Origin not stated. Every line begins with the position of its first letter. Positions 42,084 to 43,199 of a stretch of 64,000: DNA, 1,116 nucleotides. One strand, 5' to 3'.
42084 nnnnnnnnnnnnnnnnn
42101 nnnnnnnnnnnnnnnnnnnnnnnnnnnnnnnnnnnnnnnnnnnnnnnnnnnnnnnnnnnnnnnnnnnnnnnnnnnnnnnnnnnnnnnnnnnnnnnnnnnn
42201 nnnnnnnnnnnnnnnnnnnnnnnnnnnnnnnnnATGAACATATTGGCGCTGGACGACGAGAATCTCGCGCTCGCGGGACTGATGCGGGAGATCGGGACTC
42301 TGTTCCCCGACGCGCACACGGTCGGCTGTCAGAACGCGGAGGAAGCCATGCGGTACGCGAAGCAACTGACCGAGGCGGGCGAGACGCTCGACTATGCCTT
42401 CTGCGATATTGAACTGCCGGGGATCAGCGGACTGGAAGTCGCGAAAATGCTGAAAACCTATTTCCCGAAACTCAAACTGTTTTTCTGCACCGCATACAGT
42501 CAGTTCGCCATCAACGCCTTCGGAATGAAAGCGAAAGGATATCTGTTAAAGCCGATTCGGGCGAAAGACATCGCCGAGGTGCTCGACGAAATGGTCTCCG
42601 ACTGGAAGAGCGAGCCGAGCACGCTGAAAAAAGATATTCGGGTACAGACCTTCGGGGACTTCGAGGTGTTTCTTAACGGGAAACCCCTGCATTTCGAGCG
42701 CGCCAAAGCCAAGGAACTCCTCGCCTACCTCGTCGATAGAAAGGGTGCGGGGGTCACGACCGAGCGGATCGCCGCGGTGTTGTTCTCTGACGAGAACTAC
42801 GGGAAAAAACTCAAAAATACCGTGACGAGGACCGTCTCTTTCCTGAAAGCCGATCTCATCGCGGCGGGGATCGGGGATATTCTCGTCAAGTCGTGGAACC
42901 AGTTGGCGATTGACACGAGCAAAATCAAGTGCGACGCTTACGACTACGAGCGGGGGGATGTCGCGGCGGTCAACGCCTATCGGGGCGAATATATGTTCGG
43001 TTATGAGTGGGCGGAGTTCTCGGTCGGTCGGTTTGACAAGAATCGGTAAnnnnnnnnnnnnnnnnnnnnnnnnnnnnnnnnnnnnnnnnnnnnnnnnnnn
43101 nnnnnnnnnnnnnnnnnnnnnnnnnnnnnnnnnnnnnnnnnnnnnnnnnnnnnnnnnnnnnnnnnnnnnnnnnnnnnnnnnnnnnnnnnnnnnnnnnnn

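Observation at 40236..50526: Two-component-linked giant mosaic surface-protein module (candidate undescribed cell-surface system)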

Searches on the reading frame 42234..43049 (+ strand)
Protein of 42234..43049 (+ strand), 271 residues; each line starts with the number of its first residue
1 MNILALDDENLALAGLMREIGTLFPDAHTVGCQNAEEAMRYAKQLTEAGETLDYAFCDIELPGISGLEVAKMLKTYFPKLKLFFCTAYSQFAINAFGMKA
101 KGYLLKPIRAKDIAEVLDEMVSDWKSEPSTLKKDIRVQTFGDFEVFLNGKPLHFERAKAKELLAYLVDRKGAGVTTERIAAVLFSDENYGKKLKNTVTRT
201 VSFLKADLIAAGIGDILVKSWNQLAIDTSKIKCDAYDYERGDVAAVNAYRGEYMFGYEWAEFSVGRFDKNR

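Call 5: search_protein_families(library=pfam, proteins=[window:42234-43049:+], max_evalue=0.01)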
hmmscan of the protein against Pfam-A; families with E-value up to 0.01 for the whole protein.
window:42234-43049:+ (271 aa): 1 family
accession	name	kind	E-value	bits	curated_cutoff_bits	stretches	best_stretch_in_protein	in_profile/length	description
PF00072.30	Response_reg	-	5e-14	52.9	30.2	1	3-117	1-110/111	Response regulator receiver domain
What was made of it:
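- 42234..43049 (+): Response regulator, 271 aa: REC plus an OmpR/SARP-type winged helix, then a short C-terminal stub that looks like the start of a BTAD. Its start overlaps the HK stop (ATGA). REC at E 5e-14 (call 5).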

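Call 6: search_protein_families(library=ncbifam, proteins=[window:42234-43049:+], max_evalue=0.01)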
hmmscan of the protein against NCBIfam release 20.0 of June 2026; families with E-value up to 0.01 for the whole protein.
window:42234-43049:+ (271 aa): 36 families (the best 25 are shown)
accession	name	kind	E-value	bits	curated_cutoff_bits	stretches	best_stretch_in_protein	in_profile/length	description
NF008677.0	PRK11697.1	equivalog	2.2e-16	59.9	246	1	1-129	2-124/238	two-component system response regulator BtsR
NF010684.1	PRK14084.1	equivalog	5.5e-11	42.7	375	1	1-126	1-121/254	response regulator transcription factor LytR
NF011896.0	PRK15369.1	equivalog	6.8e-08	32.4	242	1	2-107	5-107/211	two component system response regulator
NF046022.1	RespRegCpdRBruc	equivalog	7.7e-07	29.1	180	1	32-121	31-117/120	cell cycle two-component system response regulator CpdR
NF000401.1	vanR-A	exception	9.9e-07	28.4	500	1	51-207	46-208/231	vancomycin resistance response regulator transcription factor VanR-A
NF007018.1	PRK09483.1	equivalog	1.1e-06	28.5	280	1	2-118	3-116/217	UvrY/SirA/GacA family response regulator transcription factor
NF033117.2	vanR_ACDEGLN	exception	1.9e-06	27.6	350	1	32-206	28-203/226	VanR-ABDEGLN family response regulator transcription factor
TIGR01818.1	ntrC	equivalog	2.3e-06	26.7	558.6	1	32-126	25-119/463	nitrogen regulation protein NR(I)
NF041734.1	resp_reg_RppA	equivalog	3.4e-06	26.6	250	1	24-211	21-211/229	two-component system response regulator RppA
NF052445.1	RespRegMctR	equivalog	3.9e-06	26.4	300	1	2-119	3-117/205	two-component system response regulator MctR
NF008176.1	PRK10923.1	equivalog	4.1e-06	25.6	620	1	32-129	30-127/469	nitrogen regulation protein NR(I)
NF045991.1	RespRegCtrARhodob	equivalog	4.7e-06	26.5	350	1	51-185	44-180/224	response regulator transcription factor CtrA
NF052313.1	T9SS_RR_PorX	equivalog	9.2e-06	24.7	300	1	31-121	29-116/513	T9SS response regulator signal transducer PorX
NF008296.0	PRK11083.1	equivalog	3.2e-05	23.4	273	1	34-156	35-156/228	two-component system response regulator CreB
NF007689.0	PRK10365.1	equivalog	4.2e-05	22.5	760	1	50-123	48-123/441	sigma-54-dependent response regulator transcription factor ZraR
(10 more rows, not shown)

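Call 17: search_solved_structures(query=window:42234-43046:+, max_evalue=0.01, show_alignments=0)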
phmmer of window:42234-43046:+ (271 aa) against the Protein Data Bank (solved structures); distinct sequences matched with E-value up to 0.01: 66 (the best 60 are shown).
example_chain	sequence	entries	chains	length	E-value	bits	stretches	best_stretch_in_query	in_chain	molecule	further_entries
2qv0_A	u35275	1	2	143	2.9e-08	36.7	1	50-128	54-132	Protein mrkE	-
1p2f_A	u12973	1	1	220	1.2e-07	34.7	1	52-199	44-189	Response Regulator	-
6m8o_A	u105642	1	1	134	3.4e-07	33.2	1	3-120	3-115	DNA-binding response regulator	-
3a0r_B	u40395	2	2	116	9.8e-07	31.7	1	3-120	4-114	Response regulator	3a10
3a0u_A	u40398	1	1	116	9.8e-07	31.7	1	3-120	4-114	Response regulator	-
8phx_A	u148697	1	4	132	3.5e-06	29.9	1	29-122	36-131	Histidine protein kinase SLN1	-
6ifh_A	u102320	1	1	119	3.9e-06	29.8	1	34-123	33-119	Sporulation initiation phosphotransferase F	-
1a04_A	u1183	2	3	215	8.1e-06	28.7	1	3-120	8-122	NITRATE/NITRITE RESPONSE REGULATOR PROTEIN NARL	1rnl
6ekg_Y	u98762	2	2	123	8.2e-06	28.7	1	34-118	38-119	Chemotaxis protein CheY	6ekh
7od9_B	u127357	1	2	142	8.8e-06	28.6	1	34-120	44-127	Response regulator receiver protein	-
8pdc_A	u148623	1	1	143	9.9e-06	28.4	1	30-118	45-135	histidine kinase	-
1dc7_A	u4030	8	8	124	1e-05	28.4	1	48-124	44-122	NITROGEN REGULATION PROTEIN | NITROGEN REGULATION PROTEIN NR(I) | NTRC RECEIVER DOMAIN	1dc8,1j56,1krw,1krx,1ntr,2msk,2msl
6er7_A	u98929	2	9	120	1.1e-05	28.3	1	13-122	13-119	120aa long hypothetical chemotaxis protein (CheY)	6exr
7w9h_A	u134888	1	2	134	1.8e-05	27.6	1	47-116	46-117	Response regulator protein FleR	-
6swl_A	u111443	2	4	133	2e-05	27.4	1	2-121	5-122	Two-component response regulator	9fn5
1kgs_A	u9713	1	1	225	0.00014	24.7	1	3-194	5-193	DNA BINDING RESPONSE REGULATOR D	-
7lz9_A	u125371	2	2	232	0.00019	24.2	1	51-213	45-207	Putative two-component system response regulator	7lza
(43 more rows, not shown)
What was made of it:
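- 42234..43049 (+): Full-length matches to the OmpR-family structures 1p2f, 1kgs and 7lz9 (call 17).
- On COG3947 / SARP-type response regulators (REC-wHTH-BTAD): However, full-length alignments to 1p2f, 1kgs and 7lz9 were found (call 17).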

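Call 19: find_homologous_proteins(query=window:42234-43046:+, max_evalue=1e-10)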
Query window:42234-43046:+ (271 aa): 611 proteins with E <= 1e-10 among 3274 candidates; the best 120 are listed.
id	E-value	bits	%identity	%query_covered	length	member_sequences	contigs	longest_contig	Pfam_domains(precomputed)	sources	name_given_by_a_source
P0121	4.4e-176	602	99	100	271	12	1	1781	PF00072.31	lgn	-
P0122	1.1e-131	456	76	99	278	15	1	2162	PF00072.31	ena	-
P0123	6.1e-129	447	75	98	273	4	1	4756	PF00072.31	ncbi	ncbi:MAG: response regulator [Eubacteriales bacterium]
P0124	2.4e-126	439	72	99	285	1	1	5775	PF00072.31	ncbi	ncbi:MAG: response regulator [Candidatus Coproplasma sp.]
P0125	2.0e-125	436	72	98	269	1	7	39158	PF00072.31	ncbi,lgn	-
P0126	2.6e-125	435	72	99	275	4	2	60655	PF00072.31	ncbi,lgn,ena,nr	ncbi:MAG: response regulator [Candidatus Borkfalkiaceae bacterium]|nr:response regulator [Clostridia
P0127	2.7e-123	429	73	97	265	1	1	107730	PF00072.31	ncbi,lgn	-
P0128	2.5e-122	425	70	100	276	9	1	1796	PF00072.31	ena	-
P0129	3.3e-122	425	69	99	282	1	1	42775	PF00072.31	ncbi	ncbi:MAG: response regulator [Candidatus Coproplasma sp.]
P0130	1.7e-119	416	69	100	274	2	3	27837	PF00072.31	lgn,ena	-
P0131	2.2e-117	409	65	100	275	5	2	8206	PF00072.31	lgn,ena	-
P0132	4.0e-103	362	63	99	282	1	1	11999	PF00072.31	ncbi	ncbi:MAG: response regulator [Acutalibacteraceae bacterium]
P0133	2.0e-102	360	62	99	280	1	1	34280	PF00072.31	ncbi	ncbi:MAG: response regulator [Anaeroplasmataceae bacterium]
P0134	4.4e-102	359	58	99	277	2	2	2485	PF00072.31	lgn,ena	-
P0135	1.9e-101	357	60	99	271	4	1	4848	PF00072.31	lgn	-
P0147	1.1e-99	351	58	99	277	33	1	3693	PF00486.35,PF00072.31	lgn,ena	-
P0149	4.8e-99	349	59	100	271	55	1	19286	PF00486.35,PF00072.31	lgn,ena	-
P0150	2.3e-98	347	60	99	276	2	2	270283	PF00486.35,PF00072.31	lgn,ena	-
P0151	3.4e-98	346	60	99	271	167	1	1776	PF00486.35,PF00072.31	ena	-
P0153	1.8e-97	344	58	99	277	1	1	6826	PF00486.35,PF00072.31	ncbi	ncbi:MAG: response regulator [Hominilimicola sp.]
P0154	2.1e-97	344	59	99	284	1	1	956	PF00486.35,PF00072.31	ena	-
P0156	6.1e-97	342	58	99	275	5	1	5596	PF00486.35,PF00072.31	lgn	-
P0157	8.4e-97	342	57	100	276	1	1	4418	PF00486.35,PF00072.31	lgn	-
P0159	1.4e-96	341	58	99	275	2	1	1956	PF00486.35,PF00072.31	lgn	-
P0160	2.1e-96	340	58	99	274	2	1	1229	PF00486.35,PF00072.31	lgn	-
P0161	2.6e-96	340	59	99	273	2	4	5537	PF00486.35,PF00072.31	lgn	-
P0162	3.5e-96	340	59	99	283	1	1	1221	PF00486.35,PF00072.31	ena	-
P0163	1.6e-95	338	57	99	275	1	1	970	PF00486.35,PF00072.31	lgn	-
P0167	3.5e-95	336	56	99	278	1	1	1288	PF00486.35,PF00072.31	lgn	-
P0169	2.0e-94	334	57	99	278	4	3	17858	PF00486.35,PF00072.31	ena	-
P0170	3.8e-94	333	57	99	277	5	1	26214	PF00486.35,PF00072.31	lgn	-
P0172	4.6e-94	333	56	99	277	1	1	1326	PF00486.35,PF00072.31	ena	-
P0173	4.8e-94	333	56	99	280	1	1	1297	PF00486.35,PF00072.31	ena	-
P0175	5.5e-94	333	57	98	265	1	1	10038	PF00486.35,PF00072.31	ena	-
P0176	7.4e-94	332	57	99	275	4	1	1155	PF00486.35,PF00072.31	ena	-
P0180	1.5e-93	331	57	99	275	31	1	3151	PF00486.35,PF00072.31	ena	-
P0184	1.8e-93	331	57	100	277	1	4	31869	PF00486.35,PF00072.31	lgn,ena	-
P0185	1.9e-93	331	58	99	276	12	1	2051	PF00486.35,PF00072.31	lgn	-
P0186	3.6e-93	330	57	99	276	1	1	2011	PF00486.35,PF00072.31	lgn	-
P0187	3.6e-93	330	57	99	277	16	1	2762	PF00486.35,PF00072.31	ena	-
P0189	5.2e-93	329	54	99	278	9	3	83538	PF00486.35,PF00072.31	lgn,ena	-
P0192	7.5e-93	329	57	99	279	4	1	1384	PF00486.35,PF00072.31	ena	-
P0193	7.8e-93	329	58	99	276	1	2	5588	PF00486.35,PF00072.31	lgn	-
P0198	1.1e-92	328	57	99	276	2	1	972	PF00486.35,PF00072.31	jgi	jgi:two-component SAPR family response regulator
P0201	1.3e-92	328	56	99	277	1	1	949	PF00486.35,PF00072.31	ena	-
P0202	1.4e-92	328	57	99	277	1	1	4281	PF00486.35,PF00072.31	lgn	-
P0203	1.5e-92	328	55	99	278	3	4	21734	PF00486.35,PF00072.31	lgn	-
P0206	1.6e-92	328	56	99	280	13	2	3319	PF00486.35,PF00072.31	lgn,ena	-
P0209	1.8e-92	328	57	99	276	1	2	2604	PF00486.35,PF00072.31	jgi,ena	jgi:two-component SAPR family response regulator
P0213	2.2e-92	327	57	99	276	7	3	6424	PF00486.35,PF00072.31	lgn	-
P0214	2.4e-92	327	56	100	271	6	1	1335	PF00486.35,PF00072.31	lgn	-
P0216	3.0e-92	327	56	99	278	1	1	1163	PF00486.35,PF00072.31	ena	-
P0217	3.1e-92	327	56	99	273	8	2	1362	PF00486.35,PF00072.31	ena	-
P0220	3.2e-92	327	57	99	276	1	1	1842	PF00486.35,PF00072.31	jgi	jgi:two-component SAPR family response regulator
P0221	4.2e-92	326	57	99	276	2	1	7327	PF00486.35,PF00072.31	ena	-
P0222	4.2e-92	326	57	99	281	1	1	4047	PF00486.35,PF00072.31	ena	-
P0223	4.8e-92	326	57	99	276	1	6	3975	PF00486.35,PF00072.31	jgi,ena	jgi:two-component SAPR family response regulator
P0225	6.6e-92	326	56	99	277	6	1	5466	PF00486.35,PF00072.31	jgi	jgi:two-component SAPR family response regulator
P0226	7.9e-92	325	56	99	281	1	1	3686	PF00486.35,PF00072.31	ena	-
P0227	8.8e-92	325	57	99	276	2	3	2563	PF00486.35,PF00072.31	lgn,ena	-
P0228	9.5e-92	325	58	99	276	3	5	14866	PF00486.35,PF00072.31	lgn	-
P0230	1.5e-91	325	57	99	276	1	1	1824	PF00486.35,PF00072.31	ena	-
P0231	1.5e-91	325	56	99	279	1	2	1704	PF00486.35,PF00072.31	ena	-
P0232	1.6e-91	324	57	99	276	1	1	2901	PF00486.35,PF00072.31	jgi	jgi:two-component SAPR family response regulator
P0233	1.7e-91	324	57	99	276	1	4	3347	PF00486.35,PF00072.31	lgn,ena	-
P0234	1.7e-91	324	57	99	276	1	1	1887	PF00486.35,PF00072.31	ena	-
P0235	1.7e-91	324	57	99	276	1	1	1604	PF00486.35,PF00072.31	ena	-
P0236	1.7e-91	324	56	100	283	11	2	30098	PF00486.35,PF00072.31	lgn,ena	-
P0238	2.1e-91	324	55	99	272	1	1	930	PF00486.35,PF00072.31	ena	-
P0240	2.3e-91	324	57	99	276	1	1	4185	PF00486.35,PF00072.31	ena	-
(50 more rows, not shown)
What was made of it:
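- On COG3947 / SARP-type response regulators (REC-wHTH-BTAD): PF00486 is precomputed on many homologues of 54-60% identity, which JGI names 'SAPR family response regulator' (call 19).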

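Call 20: find_encoding_contigs(protein=P0126, flank=10000, max_places=2)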
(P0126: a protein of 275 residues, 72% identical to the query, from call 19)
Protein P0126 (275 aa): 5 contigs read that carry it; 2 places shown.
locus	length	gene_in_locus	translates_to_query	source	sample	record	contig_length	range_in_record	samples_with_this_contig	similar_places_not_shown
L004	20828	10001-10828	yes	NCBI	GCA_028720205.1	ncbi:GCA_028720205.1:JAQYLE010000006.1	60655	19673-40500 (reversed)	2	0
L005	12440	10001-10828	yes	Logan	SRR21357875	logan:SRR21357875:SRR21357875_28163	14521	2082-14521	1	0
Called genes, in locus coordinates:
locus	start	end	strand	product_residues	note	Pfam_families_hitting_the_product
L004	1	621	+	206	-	PF01351:RNase_HII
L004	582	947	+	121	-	PF02021:UPF0102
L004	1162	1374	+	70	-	PF00313:CSD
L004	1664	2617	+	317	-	PF09335:VTT_dom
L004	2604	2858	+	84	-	PF07866:DUF1653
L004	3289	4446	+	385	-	PF10509:GalKase_gal_bdg, PF00288:GHMP_kinases_N, PF08544:GHMP_kinases_C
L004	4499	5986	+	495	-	PF01087:GalP_UDP_transf, PF02744:GalP_UDP_tr_C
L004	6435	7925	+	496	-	PF00370:FGGY_N, PF02782:FGGY_C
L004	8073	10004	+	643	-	PF06580:His_kinase, PF02518:HATPase_c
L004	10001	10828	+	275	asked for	PF00072:Response_reg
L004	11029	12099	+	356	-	PF00990:GGDEF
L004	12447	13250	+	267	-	PF00563:EAL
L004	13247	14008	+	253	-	-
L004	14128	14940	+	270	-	-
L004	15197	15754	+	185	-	-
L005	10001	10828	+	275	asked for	PF00072:Response_reg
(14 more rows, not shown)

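Call 21: find_encoding_contigs(protein=P0127, flank=10000, max_places=2)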
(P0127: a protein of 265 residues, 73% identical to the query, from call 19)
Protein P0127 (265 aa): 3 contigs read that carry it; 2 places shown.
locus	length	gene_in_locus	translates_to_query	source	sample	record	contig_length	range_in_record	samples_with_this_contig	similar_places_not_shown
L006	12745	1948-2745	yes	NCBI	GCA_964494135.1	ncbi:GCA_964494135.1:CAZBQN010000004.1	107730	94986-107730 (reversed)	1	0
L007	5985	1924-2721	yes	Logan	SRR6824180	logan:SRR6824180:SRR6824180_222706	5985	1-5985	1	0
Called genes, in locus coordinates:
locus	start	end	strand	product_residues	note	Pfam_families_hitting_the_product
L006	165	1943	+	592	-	PF06580:His_kinase, PF02518:HATPase_c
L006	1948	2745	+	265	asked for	PF00072:Response_reg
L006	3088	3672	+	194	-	-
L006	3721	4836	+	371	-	PF10502:Peptidase_S26 (weak)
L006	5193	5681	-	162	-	-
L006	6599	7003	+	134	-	-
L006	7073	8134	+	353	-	-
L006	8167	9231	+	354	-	-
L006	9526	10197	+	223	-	PF00072:Response_reg, PF00486:Trans_reg_C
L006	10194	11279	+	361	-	PF00512:HisKA, PF02518:HATPase_c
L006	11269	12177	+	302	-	-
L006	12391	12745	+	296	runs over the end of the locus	PF02588:YitT_membrane, PF10035:DUF2179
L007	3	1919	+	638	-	?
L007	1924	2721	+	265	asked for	PF00072:Response_reg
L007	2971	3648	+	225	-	-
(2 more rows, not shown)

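Call 22: find_encoding_contigs(protein=P0129, flank=10000, max_places=2)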
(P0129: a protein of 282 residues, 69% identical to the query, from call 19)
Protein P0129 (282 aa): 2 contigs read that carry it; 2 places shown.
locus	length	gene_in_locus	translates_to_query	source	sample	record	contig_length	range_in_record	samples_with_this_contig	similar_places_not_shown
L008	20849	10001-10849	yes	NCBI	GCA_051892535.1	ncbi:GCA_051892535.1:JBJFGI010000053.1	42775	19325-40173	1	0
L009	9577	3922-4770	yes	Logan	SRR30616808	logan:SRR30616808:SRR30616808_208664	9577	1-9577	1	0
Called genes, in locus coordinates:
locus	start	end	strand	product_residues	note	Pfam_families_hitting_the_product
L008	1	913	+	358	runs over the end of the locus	PF04055:Radical_SAM, PF13353:Fer4_12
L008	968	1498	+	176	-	PF13302:Acetyltransf_3, PF13420:Acetyltransf_4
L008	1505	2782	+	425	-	PF00501:AMP-binding, PF04443:LuxE (weak), PF14535:AMP-binding_C_2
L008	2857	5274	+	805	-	-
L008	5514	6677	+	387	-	PF13487:HD_5, PF01966:HD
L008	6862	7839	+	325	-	PF13280:WYL, PF25583:WCX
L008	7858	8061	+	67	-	-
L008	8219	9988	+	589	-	PF06580:His_kinase, PF02518:HATPase_c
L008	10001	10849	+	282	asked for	PF00072:Response_reg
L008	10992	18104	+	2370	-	PF25390:WD40_RLD, PF00415:RCC1 (weak), PF13540:RCC1_2, PF25390:WD40_RLD, PF13540:RCC1_2 (weak), PF16378:DUF4988 (weak)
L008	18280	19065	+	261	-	PF04397:LytTR (faint)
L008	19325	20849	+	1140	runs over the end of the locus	-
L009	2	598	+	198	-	?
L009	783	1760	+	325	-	PF13280:WYL, PF25583:WCX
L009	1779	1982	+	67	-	-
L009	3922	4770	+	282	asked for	PF00072:Response_reg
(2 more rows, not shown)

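Call 24: find_related_loci(query=window:42234-43046:+, collection=genome_contigs, flank=10000)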
Query window:42234-43046:+ (271 aa) in genome_contigs; peptide patterns used: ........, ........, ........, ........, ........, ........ (x = any residue, [..] = any of these).
78 stretches matched a pattern; 20 encode a relative of the query (tblastn E <= 1e-3); 20 distinct loci.
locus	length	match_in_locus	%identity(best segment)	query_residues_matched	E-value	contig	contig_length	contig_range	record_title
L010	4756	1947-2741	75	1-265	5e-132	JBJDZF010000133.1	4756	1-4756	MAG: Eubacteriales bacterium isolate PUUB15_bin.017 NODE_22652_length_4756_cov_4.789832, whole genome shotgun sequence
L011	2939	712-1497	71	1-262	5e-132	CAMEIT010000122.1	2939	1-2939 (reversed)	MAG: uncultured Clostridia bacterium isolate SRR15057928_bin.10_metaWRAP_v1.3_MAG genome assembly, contig: ERZ10407477.1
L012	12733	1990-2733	73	15-262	1e-123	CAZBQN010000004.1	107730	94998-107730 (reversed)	MAG TPA_asm: uncultured Ruminococcus sp. isolate binchicken_co370_19 genome assembly, contig: NODE_261_length_107730_cov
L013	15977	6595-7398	60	1-268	1e-108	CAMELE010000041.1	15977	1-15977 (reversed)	MAG: uncultured Mollicutes bacterium isolate SRR11489748_bin.2_metaWRAP_v1.3_MAG genome assembly, contig: ERZ11466799.45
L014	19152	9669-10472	60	1-268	2e-108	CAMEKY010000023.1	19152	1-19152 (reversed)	MAG: uncultured Clostridium sp. isolate SRR15057923_bin.10_metaWRAP_v1.3_MAG genome assembly, contig: ERZ10407387.1052,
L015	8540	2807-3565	39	1-265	5e-53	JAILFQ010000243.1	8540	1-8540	MAG: Lachnospiraceae bacterium isolate RUI076 k141_15262054_flag=1_multi=6.0000_len=8540, whole genome shotgun sequence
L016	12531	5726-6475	38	1-261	2e-49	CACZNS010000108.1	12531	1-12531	MAG: uncultured Lachnospiraceae bacterium isolate RUG12780 genome assembly, contig: RUG12780_asm_108, whole genome shotg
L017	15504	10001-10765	35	1-263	4e-48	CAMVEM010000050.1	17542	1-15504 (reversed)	MAG TPA_asm: uncultured Clostridia bacterium isolate SRR8387718_bin.14_metaWRAP_v1.3_MAG genome assembly, contig: ERZ142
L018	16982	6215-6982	36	1-265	3e-48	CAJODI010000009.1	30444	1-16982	uncultured Ruminococcus sp. isolate Sheep_1_mag_57 genome assembly, contig: scaffold_1036, whole genome shotgun sequence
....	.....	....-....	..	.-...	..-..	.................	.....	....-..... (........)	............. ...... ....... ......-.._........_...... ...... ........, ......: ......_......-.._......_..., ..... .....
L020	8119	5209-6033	36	1-271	1e-47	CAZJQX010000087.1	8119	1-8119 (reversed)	MAG TPA_asm: uncultured Lachnospiraceae bacterium isolate binchicken_co354_266 genome assembly, contig: NODE_10523_lengt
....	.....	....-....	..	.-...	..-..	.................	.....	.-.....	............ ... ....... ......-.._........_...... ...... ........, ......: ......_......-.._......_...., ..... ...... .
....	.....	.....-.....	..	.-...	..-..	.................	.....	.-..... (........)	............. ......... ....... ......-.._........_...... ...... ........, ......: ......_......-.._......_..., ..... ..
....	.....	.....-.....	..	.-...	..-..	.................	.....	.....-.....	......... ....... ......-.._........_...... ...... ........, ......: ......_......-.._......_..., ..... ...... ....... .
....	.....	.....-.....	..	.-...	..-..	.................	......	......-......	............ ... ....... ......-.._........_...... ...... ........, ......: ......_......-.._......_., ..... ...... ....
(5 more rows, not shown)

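Call 76: find_encoding_contigs(protein=P0125, flank=10000, max_places=2)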
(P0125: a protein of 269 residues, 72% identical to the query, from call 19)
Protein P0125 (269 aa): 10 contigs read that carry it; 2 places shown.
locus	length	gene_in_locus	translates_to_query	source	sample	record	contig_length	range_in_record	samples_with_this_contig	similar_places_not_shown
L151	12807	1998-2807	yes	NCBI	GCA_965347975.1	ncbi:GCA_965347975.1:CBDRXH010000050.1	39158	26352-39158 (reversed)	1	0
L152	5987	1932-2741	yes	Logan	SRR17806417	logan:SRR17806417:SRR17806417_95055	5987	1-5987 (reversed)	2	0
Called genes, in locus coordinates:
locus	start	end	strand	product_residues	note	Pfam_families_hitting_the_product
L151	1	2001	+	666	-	?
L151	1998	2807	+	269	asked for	PF00072:Response_reg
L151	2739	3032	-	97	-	-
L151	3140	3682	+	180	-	-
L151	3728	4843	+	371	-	PF10502:Peptidase_S26 (faint)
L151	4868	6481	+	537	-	-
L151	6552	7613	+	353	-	-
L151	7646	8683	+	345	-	-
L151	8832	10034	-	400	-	PF09587:PGA_cap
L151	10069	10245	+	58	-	-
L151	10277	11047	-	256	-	PF01171:ATP_bind_3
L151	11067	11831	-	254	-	PF05175:MTS, PF01170:UPF0020 (weak), PF13847:Methyltransf_31 (weak), PF08241:Methyltransf_11 (faint), PF13649:Methyltransf_25 (weak)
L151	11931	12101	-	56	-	PF00037:Fer4, PF12797:Fer4_2 (faint), PF13237:Fer4_10, PF14697:Fer4_21, PF12838:Fer4_7, PF13187:Fer4_9, PF12837:Fer4_6 (weak), PF00037:Fer4, +5 more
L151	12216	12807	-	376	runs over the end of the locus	PF04468:PSP1, PF28472:PSP1_3rd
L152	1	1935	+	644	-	?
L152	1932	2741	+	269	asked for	PF00072:Response_reg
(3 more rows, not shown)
